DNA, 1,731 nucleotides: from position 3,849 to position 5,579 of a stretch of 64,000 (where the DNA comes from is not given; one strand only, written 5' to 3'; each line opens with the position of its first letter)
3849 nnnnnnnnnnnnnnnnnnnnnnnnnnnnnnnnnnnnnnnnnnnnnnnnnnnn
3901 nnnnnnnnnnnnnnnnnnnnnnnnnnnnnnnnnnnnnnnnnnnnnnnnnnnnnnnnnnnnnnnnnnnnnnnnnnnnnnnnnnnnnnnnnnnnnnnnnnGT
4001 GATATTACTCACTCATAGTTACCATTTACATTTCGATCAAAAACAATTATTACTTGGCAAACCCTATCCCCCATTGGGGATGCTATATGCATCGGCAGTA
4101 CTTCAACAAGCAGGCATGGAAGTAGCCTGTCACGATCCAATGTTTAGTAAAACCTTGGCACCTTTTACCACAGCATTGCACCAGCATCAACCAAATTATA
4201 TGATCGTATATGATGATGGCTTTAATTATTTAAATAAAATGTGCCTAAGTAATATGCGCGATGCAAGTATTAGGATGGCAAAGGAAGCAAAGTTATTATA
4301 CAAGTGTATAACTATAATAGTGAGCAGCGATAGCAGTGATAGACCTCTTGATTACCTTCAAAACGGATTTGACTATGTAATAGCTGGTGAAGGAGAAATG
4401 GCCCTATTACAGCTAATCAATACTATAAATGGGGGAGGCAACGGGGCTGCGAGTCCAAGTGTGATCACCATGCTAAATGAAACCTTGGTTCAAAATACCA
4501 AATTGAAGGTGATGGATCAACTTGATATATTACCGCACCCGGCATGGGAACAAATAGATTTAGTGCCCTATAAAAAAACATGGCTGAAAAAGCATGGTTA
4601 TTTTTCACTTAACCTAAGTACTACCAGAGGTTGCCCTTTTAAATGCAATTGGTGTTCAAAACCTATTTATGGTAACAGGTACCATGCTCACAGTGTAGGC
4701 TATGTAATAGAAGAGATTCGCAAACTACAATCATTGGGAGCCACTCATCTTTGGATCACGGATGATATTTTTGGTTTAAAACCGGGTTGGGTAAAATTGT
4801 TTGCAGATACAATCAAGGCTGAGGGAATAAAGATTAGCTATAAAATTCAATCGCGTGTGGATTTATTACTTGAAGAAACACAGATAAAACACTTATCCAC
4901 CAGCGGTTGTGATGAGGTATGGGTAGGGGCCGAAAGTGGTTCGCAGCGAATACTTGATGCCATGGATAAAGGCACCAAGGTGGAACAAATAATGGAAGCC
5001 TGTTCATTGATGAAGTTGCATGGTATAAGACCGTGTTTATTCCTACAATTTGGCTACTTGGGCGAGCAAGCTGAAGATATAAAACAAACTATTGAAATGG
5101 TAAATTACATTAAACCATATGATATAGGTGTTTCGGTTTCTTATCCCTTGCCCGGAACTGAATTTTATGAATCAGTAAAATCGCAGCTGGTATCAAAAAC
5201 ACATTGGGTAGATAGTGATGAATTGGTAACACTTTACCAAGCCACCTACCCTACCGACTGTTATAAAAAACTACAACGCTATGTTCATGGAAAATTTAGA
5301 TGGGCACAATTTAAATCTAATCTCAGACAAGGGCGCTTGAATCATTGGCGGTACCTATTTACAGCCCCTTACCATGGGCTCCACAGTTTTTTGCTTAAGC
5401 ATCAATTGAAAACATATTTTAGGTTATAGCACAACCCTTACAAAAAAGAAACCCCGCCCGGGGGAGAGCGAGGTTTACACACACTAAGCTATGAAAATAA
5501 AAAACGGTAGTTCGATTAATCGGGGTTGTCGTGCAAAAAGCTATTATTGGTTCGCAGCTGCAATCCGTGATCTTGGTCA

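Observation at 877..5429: Translationally coupled cassette: class B radical SAM - NPPY methyltransferase - nucleotidyltransferase - class B radical SAM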

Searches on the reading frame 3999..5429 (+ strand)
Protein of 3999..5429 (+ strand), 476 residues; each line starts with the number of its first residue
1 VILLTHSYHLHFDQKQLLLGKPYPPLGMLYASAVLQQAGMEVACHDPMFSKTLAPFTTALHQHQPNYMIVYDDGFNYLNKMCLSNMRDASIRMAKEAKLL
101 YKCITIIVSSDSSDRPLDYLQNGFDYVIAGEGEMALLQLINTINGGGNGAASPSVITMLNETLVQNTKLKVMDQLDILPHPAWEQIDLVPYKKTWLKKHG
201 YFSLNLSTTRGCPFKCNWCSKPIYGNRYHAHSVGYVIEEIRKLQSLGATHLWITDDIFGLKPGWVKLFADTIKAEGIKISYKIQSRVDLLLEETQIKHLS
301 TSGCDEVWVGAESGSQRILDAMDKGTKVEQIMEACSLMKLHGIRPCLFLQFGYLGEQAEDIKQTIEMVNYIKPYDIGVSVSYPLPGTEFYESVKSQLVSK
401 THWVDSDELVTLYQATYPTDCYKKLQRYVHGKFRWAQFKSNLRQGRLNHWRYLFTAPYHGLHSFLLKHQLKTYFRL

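Call 3: search_protein_families(library=pfam, proteins=[window:3999-5429:+], max_evalue=0.01)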
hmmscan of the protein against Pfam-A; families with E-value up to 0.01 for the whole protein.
window:3999-5429:+ (476 aa): 2 families
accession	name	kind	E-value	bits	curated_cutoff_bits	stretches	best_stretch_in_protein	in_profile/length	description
PF04055.27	Radical_SAM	-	1.5e-19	71.2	29.5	1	207-367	2-165/166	Radical SAM superfamily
PF02310.24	B12-binding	-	2.6e-05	24.5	32.1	1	21-139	10-120/121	B12 binding domain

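Call 4: search_protein_families(library=ncbifam, proteins=[window:3999-5429:+], max_evalue=0.01)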
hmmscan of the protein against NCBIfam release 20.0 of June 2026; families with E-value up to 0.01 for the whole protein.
window:3999-5429:+ (476 aa): 30 families (the best 25 are shown)
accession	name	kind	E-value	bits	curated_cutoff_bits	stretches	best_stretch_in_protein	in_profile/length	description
TIGR04013.1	B12_SAM_MJ_1487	hypoth_equivalog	2.3e-29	102.4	251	2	305-401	267-365/382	TIGR04013 family B12-binding domain/radical SAM domain-containing protein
TIGR02026.1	BchE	equivalog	1.1e-28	100.4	481.35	1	21-398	18-392/497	magnesium-protoporphyrin IX monomethyl ester anaerobic oxidative cyclase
TIGR04072.2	rSAM_ladder_B12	equivalog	1.9e-28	99.3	360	1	21-371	12-349/443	lipid biosynthesis B12-binding/radical SAM protein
TIGR03471.1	HpnJ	equivalog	8.5e-28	97.4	577.6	1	163-431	157-427/472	hopanoid biosynthesis associated radical SAM protein HpnJ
TIGR04014.1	B12_SAM_MJ_0865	equivalog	6e-27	94.5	360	1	118-396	86-361/434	methyl-coenzyme M reductase glutamine C-methyltransferase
TIGR04479.1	bcpD_PhpK_rSAM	subfamily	7.7e-27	93.8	600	1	126-374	174-412/504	PhpK family radical SAM P-methyltransferase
TIGR04367.1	HpnR_B12_rSAM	equivalog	3.8e-23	81.8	650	1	24-400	21-380/490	hopanoid C-3 methylase HpnR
NF038361.1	rSAM_Sden_1168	equivalog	2.8e-21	75.7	575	1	124-393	199-473/560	Sden_1168 family B12-binding radical SAM P-methyltransferase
NF050148.1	rSAM_ApyD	equivalog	7.3e-21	74.2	750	1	123-397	126-397/645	RiPP biosynthesis radical SAM protein ApyD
NF040546.1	rSAM_CUAEP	equivalog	9.3e-20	70.7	500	1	120-344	95-314/468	CUAEP/CCAEP-tail radical SAM (seleno)protein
TIGR04295.1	B12_rSAM_oligo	hypoth_equivalog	2.8e-19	69.1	400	1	21-385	21-371/422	TIGR04295 family B12-binding domain-containing radical SAM protein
NF033070.1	rSAM_AprD4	equivalog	1.2e-18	67.3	500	1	24-417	41-410/456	AprD4 family radical SAM diol-dehydratase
NF040542.1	rSAM_RCCLKC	equivalog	1.4e-18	67.2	450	1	120-344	96-323/423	arsinothricin biosynthesis radical SAM protein ArsL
TIGR03975.1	rSAM_ocin_1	subfamily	7.6e-17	61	281.85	1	122-370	180-429/606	RiPP maturation radical SAM C-methyltransferase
TIGR04385.1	B12_rSAM_cofa1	equivalog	1.8e-14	53.8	450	1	124-375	123-366/438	B12 lower ligand biosynthesis radical SAM protein BzaD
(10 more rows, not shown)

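Call 32: search_solved_structures(query=window:3999-5429:+, max_evalue=0.001)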
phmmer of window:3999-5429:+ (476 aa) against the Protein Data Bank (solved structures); distinct sequences matched with E-value up to 0.001: 3.
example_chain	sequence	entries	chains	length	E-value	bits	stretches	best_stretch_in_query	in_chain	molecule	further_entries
9ccb_A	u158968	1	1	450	1.1e-17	67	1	203-395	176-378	Radical SAM core domain-containing protein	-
6fd2_B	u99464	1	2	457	3.3e-14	55.5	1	175-419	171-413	Putative apramycin biosynthetic oxidoreductase 4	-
5ul2_A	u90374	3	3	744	8.2e-05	24.5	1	203-378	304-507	OxsB protein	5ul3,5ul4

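Call 37: search_protein_families(library=padloc, proteins=[window:3999-5429:+], max_evalue=0.001)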
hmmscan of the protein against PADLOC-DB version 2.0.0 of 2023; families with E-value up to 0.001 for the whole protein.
window:3999-5429:+ (476 aa): 1 family
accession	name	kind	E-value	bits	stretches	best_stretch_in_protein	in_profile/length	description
PDLC04689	PDC-M51A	-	4.9e-06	23.6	1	190-290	171-273/420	-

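Call 43: find_homologous_proteins(query=window:3999-5429:+)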
Query window:3999-5429:+ (476 aa): 8000 proteins with E <= 0.001 among 8000 candidates; the best 120 are listed.
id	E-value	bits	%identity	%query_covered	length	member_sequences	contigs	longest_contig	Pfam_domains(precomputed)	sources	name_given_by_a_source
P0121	0.0e+0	1115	100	100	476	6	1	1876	PF04055.28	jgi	jgi:anaerobic magnesium-protoporphyrin IX monomethyl ester cyclase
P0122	1.4e-164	566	57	92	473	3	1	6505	PF04055.28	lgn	-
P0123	2.1e-163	562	54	99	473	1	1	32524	PF04055.28,PF02310.25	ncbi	-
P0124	3.8e-163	562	53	99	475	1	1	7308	PF04055.28,PF02310.25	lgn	-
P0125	5.2e-163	561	52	99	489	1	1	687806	PF04055.28,PF02310.25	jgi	jgi:anaerobic magnesium-protoporphyrin IX monomethyl ester cyclase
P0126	2.3e-162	559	54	99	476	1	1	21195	PF04055.28,PF02310.25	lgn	-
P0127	2.7e-162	559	56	93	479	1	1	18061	PF04055.28,PF02310.25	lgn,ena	-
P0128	4.6e-162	558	57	91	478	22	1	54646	PF04055.28,PF02310.25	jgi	jgi:anaerobic magnesium-protoporphyrin IX monomethyl ester cyclase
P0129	6.1e-162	558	53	99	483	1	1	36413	PF04055.28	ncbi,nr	ncbi:MAG: B12-binding domain-containing radical SAM protein [Bacteroidetes bacterium]|nr:B12-binding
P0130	1.1e-161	557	53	99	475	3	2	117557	PF04055.28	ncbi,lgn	-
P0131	1.1e-161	557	52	100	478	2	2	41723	PF04055.28,PF02310.25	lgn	-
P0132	1.1e-161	557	56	92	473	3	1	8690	PF04055.28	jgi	jgi:radical SAM superfamily enzyme YgiQ (UPF0313 family)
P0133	4.4e-161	555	55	95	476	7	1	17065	PF04055.28,PF02310.25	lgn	-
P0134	8.3e-161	554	54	95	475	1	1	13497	PF04055.28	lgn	-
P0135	2.1e-160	553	53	99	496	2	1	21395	PF04055.28,PF02310.25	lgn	-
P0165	3.2e-158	545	54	93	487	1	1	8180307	PF04055.28,PF02310.25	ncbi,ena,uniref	ncbi:B12-binding domain-containing radical SAM protein [Runella sp.]|uniref:B12-binding domain-conta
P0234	5.6e-156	538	53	93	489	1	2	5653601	PF04055.28,PF02310.25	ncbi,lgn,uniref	ncbi:B12-binding domain-containing radical SAM protein [Mucilaginibacter sp. McL0603]|uniref:B12-bin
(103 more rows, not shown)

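Call 44: find_encoding_contigs(protein=P0165, flank=10000, max_places=1)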
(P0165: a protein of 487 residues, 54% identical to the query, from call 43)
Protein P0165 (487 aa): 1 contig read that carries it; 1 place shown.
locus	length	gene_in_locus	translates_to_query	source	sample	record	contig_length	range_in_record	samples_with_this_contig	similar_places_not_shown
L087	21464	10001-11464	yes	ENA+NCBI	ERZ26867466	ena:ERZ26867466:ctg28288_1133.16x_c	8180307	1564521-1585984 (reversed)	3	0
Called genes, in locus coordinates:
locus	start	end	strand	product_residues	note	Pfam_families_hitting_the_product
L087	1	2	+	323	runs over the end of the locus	PF12146:Hydrolase_4, PF00561:Abhydrolase_1, PF12697:Abhydrolase_6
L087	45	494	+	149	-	PF08837:DUF1810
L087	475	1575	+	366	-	PF00534:Glycos_transf_1, PF13692:Glyco_trans_1_4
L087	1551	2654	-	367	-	PF00534:Glycos_transf_1, PF13692:Glyco_trans_1_4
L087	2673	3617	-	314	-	PF13527:Acetyltransf_9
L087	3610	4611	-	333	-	PF01522:Polysacc_deac_1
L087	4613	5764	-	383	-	PF01979:Amidohydro_1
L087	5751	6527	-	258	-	PF01209:Ubie_methyltran (weak), PF13489:Methyltransf_23, PF08241:Methyltransf_11, PF08242:Methyltransf_12, PF13649:Methyltransf_25, PF13847:Methyltransf_31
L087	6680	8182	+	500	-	PF02310:B12-binding, PF04055:Radical_SAM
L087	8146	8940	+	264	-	PF01209:Ubie_methyltran (weak), PF13489:Methyltransf_23, PF13679:Methyltransf_32 (faint), PF05175:MTS, PF13847:Methyltransf_31, PF08241:Methyltransf_11, PF08242:Methyltransf_12, PF13649:Methyltransf_25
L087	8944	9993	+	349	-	PF04055:Radical_SAM, PF13353:Fer4_12 (weak), PF13186:SPASM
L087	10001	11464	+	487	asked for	PF02310:B12-binding, PF04055:Radical_SAM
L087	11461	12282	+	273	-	PF01209:Ubie_methyltran (weak), PF13489:Methyltransf_23, PF13847:Methyltransf_31 (weak), PF08241:Methyltransf_11, PF08242:Methyltransf_12, PF13649:Methyltransf_25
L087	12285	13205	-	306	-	PF01909:NTP_transf_2 (faint)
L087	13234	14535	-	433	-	PF04932:Wzy_C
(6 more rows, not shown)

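Call 45: find_encoding_contigs(protein=P0234, flank=10000, max_places=1)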
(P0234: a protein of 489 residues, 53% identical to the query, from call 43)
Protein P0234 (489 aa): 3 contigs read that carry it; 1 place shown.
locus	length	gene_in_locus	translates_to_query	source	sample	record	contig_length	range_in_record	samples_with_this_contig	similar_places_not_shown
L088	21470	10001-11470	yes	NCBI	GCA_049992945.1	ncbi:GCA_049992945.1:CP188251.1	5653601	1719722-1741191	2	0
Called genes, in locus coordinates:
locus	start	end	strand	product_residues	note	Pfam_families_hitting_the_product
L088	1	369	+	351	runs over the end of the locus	PF00534:Glycos_transf_1, PF13692:Glyco_trans_1_4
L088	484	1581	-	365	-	PF00534:Glycos_transf_1, PF13692:Glyco_trans_1_4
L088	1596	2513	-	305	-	-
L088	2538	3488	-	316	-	-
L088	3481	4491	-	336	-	PF01522:Polysacc_deac_1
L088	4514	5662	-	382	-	PF07969:Amidohydro_3 (faint), PF01979:Amidohydro_1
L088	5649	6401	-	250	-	PF13489:Methyltransf_23, PF13847:Methyltransf_31, PF08241:Methyltransf_11, PF08242:Methyltransf_12, PF13649:Methyltransf_25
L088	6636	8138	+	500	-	PF02310:B12-binding, PF04055:Radical_SAM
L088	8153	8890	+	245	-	PF01209:Ubie_methyltran, PF13489:Methyltransf_23, PF05175:MTS, PF13649:Methyltransf_25, PF13847:Methyltransf_31, PF08241:Methyltransf_11, PF08242:Methyltransf_12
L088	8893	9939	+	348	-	PF04055:Radical_SAM, PF13353:Fer4_12 (weak), PF13186:SPASM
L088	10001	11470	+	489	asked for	PF02310:B12-binding, PF04055:Radical_SAM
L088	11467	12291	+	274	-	PF13489:Methyltransf_23, PF13847:Methyltransf_31 (weak), PF08241:Methyltransf_11 (weak), PF08242:Methyltransf_12, PF13649:Methyltransf_25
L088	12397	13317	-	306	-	-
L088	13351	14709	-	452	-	PF04932:Wzy_C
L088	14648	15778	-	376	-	PF09314:DUF1972, PF13439:Glyco_transf_4 (weak), PF00534:Glycos_transf_1 (weak)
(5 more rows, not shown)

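Call 77: predict_structure(alignment_id=A5)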
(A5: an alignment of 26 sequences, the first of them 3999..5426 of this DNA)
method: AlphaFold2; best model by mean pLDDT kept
length: 476 residues; sequences in the alignment: 26
mean_pLDDT: 82.4   pTM: 0.82
mean pLDDT of the five models: 82.4, 81.6, 81.2, 79.9, 79.7
residues with pLDDT >= 90: 225; 70-90: 164; 50-70: 39; < 50: 48
segments of 3 or more residues with pLDDT < 50: 74-81, 217-226, 318-323, 383-389, 397-412
pLDDT, mean of each block of 10 residues (from residue 1): 91 79 89 97 93 82 97 54 77 95 93 87 93 93 96 95 90 88 95 94 88 51 49 94 97 80 92 96 87 95 92 54 63 94 91 79 87 84 45 50 41 68 87 87 75 80 91 78
secondary structure, 60 per line:
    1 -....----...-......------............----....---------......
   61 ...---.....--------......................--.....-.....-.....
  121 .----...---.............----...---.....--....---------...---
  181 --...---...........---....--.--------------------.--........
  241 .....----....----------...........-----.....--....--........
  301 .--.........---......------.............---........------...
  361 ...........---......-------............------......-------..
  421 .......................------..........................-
elements in order: E2-5 H14-19 H26-37 E42-45 H55-63 E67-71 H80-101 E104-108 H110-114 H116-121 E126-128 H132-144 E155-159 E162-165 H189-199 E203-206 H233-245 E250-253 H264-274 E280-284 H287-290 H293-301 E304-312 H316-321 H328-340 E344-351 H358-371 E375-380 H388-399 H406-411 H419-443 H450-475

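Call 79: fold_search(model_id=the predicted structure, library=pdb)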
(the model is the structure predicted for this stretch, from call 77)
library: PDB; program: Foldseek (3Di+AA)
matches with E <= 10: 1609; with E <= 0.001: 87
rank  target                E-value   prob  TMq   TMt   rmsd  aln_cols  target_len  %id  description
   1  6wte_A                2.4e-19  1.00  0.64  0.54   4.9       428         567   18  Structure of radical S-adenosylmethionine methyltransferase, TsrM, from Kitasatospora setae with cobalamin and [4Fe-4S (released 2020-12-23)
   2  6wte_B                5.0e-19  1.00  0.64  0.58   4.8       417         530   18  Structure of radical S-adenosylmethionine methyltransferase, TsrM, from Kitasatospora setae with cobalamin and [4Fe-4S (released 2020-12-23)
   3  9ccb                  5.0e-19  1.00  0.61  0.69   7.9       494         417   18  X-ray crystal structure of methyl-coenzyme M reductase glutamine methylase (MgmA) from Methanothermobacter marburgensis  (released 2025-01-01)
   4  6wtf_B                9.5e-19  1.00  0.63  0.56   5.4       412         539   19  Structure of radical S-adenosylmethionine methyltransferase, TsrM, from Kitasatospora setae with tryptophan substrate  (released 2020-12-23)
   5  6wtf_A                1.2e-18  1.00  0.63  0.56   5.4       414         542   19  Structure of radical S-adenosylmethionine methyltransferase, TsrM, from Kitasatospora setae with tryptophan substrate  (released 2020-12-23)
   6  5ul4                  2.7e-16  1.00  0.69  0.47   7.4       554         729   17  Structure of Cobalamin-dependent S-adenosylmethionine radical enzyme OxsB with aqua-cobalamin and S-adenosylmethionine b (released 2017-04-19)
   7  6fd2_A                3.4e-16  1.00  0.65  0.68   6.3       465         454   17  Radical SAM 1,2-diol dehydratase AprD4 in complex with its substrate paromamine (released 2018-01-17)
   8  5ul3                  3.4e-16  1.00  0.70  0.48   7.4       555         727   16  Structure of Cobalamin-dependent S-adenosylmethionine radical enzyme OxsB with aqua-cobalamin bound (released 2017-04-19)
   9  6fd2_B                4.8e-16  1.00  0.66  0.69   6.3       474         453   17  Radical SAM 1,2-diol dehydratase AprD4 in complex with its substrate paromamine (released 2018-01-17)
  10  5ul2                  2.7e-15  1.00  0.67  0.46   7.5       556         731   16  Structure of Apo, SeMet-labeled Cobalamin-dependent S-adenosylmethionine radical enzyme OxsB (released 2017-04-19)
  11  7kdx_B                3.0e-14  1.00  0.58  0.43   5.3       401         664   17  Crystal structure of Streptomyces tokunonesis TokK with hydroxycobalamin, 5'-deoxyadenosine, and methionine (released 2022-01-12)
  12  7kdy_A                4.2e-14  1.00  0.61  0.46   9.0       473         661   17  Crystal structure of Streptomyces tokunonesis TokK with hydroxycobalamin, 5'-deoxyadenosine, methionine, and (2R)-pant (released 2022-01-12)
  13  7kdy_B                2.0e-13  1.00  0.56  0.41   6.3       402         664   17  Crystal structure of Streptomyces tokunonesis TokK with hydroxycobalamin, 5'-deoxyadenosine, methionine, and (2R)-pant (released 2022-01-12)
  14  7kdx_A                3.4e-13  1.00  0.55  0.42   6.2       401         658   17  Crystal structure of Streptomyces tokunonesis TokK with hydroxycobalamin, 5'-deoxyadenosine, and methionine (released 2022-01-12)
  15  9n1c                  3.8e-13  1.00  0.60  0.47   4.7       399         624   15  Crystal structure of CysS from Corallococcus sp. CA054B with 5'-deoxyadenosine, methionine, and pantetheinylated 3-ethox (released 2026-01-28)
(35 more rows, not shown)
